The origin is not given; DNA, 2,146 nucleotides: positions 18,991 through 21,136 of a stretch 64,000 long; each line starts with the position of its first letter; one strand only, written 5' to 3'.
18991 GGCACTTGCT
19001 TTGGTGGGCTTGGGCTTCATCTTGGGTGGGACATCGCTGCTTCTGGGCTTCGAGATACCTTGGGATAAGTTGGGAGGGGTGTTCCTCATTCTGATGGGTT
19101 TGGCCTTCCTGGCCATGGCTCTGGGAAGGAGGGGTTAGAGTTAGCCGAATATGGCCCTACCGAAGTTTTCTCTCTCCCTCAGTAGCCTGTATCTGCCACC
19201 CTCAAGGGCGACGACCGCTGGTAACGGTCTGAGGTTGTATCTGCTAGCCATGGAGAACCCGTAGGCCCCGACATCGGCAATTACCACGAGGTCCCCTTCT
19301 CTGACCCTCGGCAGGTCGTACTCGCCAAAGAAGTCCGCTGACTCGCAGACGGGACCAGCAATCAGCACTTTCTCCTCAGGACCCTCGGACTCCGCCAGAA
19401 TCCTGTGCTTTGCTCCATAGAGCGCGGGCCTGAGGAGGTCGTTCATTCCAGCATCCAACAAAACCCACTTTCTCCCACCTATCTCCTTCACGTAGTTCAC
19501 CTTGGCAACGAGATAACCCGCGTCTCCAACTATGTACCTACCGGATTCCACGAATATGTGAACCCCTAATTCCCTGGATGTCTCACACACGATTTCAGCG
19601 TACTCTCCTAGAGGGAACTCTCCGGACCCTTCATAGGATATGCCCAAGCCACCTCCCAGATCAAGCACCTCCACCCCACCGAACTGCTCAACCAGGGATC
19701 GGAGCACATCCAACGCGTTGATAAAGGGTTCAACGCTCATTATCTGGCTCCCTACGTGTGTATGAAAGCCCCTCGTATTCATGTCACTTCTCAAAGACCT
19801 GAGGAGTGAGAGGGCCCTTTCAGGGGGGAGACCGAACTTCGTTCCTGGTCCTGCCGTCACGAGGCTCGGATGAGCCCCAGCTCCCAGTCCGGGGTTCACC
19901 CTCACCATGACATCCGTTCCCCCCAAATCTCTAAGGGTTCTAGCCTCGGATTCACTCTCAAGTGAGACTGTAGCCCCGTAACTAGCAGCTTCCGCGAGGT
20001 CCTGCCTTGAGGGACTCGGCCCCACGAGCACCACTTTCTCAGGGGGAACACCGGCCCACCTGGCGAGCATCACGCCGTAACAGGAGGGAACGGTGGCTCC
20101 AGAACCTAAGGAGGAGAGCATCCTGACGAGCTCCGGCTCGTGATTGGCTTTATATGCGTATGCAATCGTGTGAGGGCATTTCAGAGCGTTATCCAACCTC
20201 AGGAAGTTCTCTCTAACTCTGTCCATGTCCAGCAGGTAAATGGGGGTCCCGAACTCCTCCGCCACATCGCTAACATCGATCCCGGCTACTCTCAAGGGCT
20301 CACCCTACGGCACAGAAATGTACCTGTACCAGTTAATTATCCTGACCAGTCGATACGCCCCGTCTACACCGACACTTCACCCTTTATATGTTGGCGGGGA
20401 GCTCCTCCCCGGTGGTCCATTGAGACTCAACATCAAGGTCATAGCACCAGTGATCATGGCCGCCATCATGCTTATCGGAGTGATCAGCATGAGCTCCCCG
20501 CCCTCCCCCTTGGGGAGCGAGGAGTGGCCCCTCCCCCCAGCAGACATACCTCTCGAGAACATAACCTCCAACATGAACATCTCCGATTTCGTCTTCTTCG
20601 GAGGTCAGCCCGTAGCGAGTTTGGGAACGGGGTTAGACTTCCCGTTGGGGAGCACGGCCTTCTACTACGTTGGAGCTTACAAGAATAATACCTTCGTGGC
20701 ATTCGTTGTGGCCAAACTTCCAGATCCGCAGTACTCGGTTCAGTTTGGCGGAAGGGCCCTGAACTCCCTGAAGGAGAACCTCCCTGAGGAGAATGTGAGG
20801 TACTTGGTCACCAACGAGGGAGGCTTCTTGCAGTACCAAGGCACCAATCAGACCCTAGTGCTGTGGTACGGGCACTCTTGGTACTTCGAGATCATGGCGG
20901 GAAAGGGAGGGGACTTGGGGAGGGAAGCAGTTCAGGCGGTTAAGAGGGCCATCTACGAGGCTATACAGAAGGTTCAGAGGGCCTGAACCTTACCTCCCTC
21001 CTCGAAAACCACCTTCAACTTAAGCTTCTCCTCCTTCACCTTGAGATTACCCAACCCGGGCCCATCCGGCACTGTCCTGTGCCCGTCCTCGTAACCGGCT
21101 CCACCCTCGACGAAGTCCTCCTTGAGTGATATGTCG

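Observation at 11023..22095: Possible peptidoglycan stem-peptide / D-peptide scavenging locus in an archaeon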

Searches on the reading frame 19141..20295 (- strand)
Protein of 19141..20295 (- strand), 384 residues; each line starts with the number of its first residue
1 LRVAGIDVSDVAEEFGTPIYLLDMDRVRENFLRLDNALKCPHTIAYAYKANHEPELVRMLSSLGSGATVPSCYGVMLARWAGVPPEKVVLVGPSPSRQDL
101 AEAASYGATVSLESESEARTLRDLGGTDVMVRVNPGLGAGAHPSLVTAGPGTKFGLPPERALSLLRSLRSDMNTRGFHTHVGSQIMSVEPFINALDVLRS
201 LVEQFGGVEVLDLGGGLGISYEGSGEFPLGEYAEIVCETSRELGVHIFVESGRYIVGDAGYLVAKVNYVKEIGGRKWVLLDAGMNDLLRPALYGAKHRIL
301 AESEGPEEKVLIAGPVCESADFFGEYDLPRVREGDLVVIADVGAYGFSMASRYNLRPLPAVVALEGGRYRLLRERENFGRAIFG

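Call 3: search_protein_families(library=pfam, proteins=[window:19141-20295:-])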
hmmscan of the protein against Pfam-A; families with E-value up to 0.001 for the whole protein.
window:19141-20295:- (384 aa): 3 families
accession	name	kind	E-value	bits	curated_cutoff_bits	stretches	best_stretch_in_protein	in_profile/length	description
PF02784.22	Orn_Arg_deC_N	-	2.1e-35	122.7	23.4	1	25-257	2-247/247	Pyridoxal-dependent decarboxylase, pyridoxal binding domain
PF00278.28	Orn_DAP_Arg_deC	-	1.1e-24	87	23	1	253-343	5-95/95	Pyridoxal-dependent decarboxylase, C-terminal sheet domain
PF01168.26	Ala_racemase_N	-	0.00011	22.4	24.1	1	23-184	2-159/220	Alanine racemase, N-terminal domain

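Call 4: search_protein_families(library=ncbifam, proteins=[window:19141-20295:-])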
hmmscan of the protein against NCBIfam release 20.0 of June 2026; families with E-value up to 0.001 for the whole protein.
window:19141-20295:- (384 aa): 8 families
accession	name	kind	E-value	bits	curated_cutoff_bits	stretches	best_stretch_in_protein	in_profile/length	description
TIGR01048.1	lysA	equivalog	9.2e-107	357.1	297.9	1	2-378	10-409/417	diaminopimelate decarboxylase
NF006515.0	PRK08961.1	equivalog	5.4e-68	229.8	802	1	14-364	500-859/861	bifunctional aspartate kinase/diaminopimelate decarboxylase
TIGR03099.1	dCO2ase_PEP1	hypoth_equivalog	4.5e-46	157.7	478.45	1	2-350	9-383/398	pyridoxal-dependent decarboxylase, exosortase A system-associated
NF052544.1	OrLyDeCDokD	equivalog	1.8e-28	99.3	700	1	3-378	28-452/461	ornithine/lysine decarboxylase DokD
TIGR01273.1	speA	equivalog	4.7e-12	45.2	624.1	1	147-269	208-351/624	arginine decarboxylase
NF003763.0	PRK05354.1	equivalog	2.3e-11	42.9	369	1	147-271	216-361/636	biosynthetic arginine decarboxylase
TIGR01047.1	nspC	equivalog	3.4e-11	42.2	409.05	1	17-372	3-368/380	carboxynorspermidine decarboxylase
NF041039.1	FslC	exception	3.3e-07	29.5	500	1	175-376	194-416/418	rhizoferrin biosystnesis N-citrylornithine decarboxylase FslC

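Call 21: search_solved_structures(query=window:19141-20295:-, max_evalue=1e-20)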
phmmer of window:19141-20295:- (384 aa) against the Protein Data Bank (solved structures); distinct sequences matched with E-value up to 1e-20: 21.
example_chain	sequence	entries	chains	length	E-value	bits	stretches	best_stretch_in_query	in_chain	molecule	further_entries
2p3e_A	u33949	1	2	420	9.6e-72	245.4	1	3-379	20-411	Diaminopimelate decarboxylase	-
1tuf_A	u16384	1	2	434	1.4e-65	225.1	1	3-380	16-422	Diaminopimelate decarboxylase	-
1twi_A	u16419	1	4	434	1.4e-65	225.1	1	3-380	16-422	Diaminopimelate decarboxylase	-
2yxx_A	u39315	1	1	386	3.8e-64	220.4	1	10-377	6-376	Diaminopimelate decarboxylase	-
3c5q_A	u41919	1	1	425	5.3e-63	216.6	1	13-377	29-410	Diaminopimelate decarboxylase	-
2qgh_A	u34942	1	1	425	1e-62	215.7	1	13-377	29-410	Diaminopimelate decarboxylase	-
3n2b_A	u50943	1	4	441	2.2e-60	208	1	6-378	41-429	Diaminopimelate decarboxylase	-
3vab_A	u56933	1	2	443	9.9e-59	202.5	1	5-379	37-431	Diaminopimelate decarboxylase 1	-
4xg1_A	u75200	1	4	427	9.1e-58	199.4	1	3-377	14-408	Diaminopimelate decarboxylase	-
6n2f_A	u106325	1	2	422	1.5e-47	165.7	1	5-378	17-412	Diaminopimelate decarboxylase 2, chloroplastic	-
6n2a_A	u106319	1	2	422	3.2e-47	164.7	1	5-378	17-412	Diaminopimelate decarboxylase 1, chloroplastic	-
1hkv_A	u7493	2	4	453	1.1e-45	159.6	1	3-377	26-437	DIAMINOPIMELATE DECARBOXYLASE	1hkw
2o0t_A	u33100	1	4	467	1.3e-45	159.4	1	3-377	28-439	Diaminopimelate decarboxylase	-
5x7m_A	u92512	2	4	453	2.8e-42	148.4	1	2-378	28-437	Diaminopimelate decarboxylase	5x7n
1knw_A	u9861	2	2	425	2.8e-41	145.1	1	12-378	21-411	Diaminopimelate decarboxylase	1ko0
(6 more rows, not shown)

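Call 24: search_solved_structures(query=window:19141-20295:-, max_evalue=1e-60, show_alignments=3)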
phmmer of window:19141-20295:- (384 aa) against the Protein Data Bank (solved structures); distinct sequences matched with E-value up to 1e-60: 6.
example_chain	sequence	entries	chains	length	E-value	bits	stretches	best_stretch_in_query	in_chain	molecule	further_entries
2p3e_A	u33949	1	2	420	9.6e-72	245.4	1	3-379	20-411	Diaminopimelate decarboxylase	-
1tuf_A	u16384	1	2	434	1.4e-65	225.1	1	3-380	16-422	Diaminopimelate decarboxylase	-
1twi_A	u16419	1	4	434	1.4e-65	225.1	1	3-380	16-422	Diaminopimelate decarboxylase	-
2yxx_A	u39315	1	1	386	3.8e-64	220.4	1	10-377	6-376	Diaminopimelate decarboxylase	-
3c5q_A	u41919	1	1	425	5.3e-63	216.6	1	13-377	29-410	Diaminopimelate decarboxylase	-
2qgh_A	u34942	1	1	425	1e-62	215.7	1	13-377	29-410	Diaminopimelate decarboxylase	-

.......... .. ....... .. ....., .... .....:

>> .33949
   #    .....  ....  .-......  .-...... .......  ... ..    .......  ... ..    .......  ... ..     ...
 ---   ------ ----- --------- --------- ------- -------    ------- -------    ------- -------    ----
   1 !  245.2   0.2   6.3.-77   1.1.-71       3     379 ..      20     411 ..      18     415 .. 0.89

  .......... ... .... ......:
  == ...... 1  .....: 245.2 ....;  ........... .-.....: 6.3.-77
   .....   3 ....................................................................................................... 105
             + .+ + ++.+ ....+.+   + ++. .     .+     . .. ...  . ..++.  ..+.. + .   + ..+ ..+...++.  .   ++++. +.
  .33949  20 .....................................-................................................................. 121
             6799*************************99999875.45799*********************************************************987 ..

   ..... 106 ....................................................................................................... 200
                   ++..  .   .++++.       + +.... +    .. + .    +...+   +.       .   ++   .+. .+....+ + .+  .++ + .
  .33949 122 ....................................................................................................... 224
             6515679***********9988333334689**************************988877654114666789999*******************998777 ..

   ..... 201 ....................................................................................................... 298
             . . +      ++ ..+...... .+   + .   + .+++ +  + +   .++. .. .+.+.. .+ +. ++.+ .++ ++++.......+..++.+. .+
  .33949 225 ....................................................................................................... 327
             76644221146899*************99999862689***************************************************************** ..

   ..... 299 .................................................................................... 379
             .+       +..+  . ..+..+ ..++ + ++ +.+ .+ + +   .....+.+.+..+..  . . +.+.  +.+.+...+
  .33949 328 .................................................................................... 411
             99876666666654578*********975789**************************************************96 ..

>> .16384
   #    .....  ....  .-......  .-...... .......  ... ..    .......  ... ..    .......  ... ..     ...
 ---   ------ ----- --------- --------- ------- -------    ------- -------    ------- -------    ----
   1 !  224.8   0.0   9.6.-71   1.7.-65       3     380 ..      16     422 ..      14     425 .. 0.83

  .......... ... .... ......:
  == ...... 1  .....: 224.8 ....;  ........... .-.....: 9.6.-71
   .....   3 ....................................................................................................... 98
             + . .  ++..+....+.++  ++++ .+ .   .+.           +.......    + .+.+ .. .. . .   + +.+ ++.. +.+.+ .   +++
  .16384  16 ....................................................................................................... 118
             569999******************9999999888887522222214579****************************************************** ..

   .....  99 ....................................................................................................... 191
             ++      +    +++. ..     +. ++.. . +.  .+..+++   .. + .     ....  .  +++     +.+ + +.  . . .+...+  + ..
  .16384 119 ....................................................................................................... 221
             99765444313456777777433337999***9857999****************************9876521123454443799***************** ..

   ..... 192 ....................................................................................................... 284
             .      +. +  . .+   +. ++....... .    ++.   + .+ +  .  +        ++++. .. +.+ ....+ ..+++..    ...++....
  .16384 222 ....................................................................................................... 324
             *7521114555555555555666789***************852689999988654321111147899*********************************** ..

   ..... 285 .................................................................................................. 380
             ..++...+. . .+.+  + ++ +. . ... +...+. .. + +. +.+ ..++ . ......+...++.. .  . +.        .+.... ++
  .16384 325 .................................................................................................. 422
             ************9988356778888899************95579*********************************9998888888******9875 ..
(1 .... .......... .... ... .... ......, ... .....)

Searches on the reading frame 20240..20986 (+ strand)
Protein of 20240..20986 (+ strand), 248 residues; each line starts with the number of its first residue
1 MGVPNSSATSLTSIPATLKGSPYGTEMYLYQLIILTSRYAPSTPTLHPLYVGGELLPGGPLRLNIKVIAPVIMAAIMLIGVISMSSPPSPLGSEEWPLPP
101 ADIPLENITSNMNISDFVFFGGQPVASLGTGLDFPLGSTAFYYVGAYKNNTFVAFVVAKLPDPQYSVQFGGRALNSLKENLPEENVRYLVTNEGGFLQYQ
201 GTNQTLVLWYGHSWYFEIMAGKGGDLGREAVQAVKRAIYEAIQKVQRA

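Call 3: search_protein_families(library=pfam, proteins=[window:20240-20986:+])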
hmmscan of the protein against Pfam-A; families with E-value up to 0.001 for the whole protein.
window:20240-20986:+ (248 aa): 0 families

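Call 4: search_protein_families(library=ncbifam, proteins=[window:20240-20986:+])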
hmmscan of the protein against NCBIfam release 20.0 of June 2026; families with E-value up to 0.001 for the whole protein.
window:20240-20986:+ (248 aa): 0 families

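Call 11: search_protein_families(library=ncbifam, proteins=[window:20240-20986:+], max_evalue=0.00001)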
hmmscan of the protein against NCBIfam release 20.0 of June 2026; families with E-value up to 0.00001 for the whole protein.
window:20240-20986:+ (248 aa): 0 families
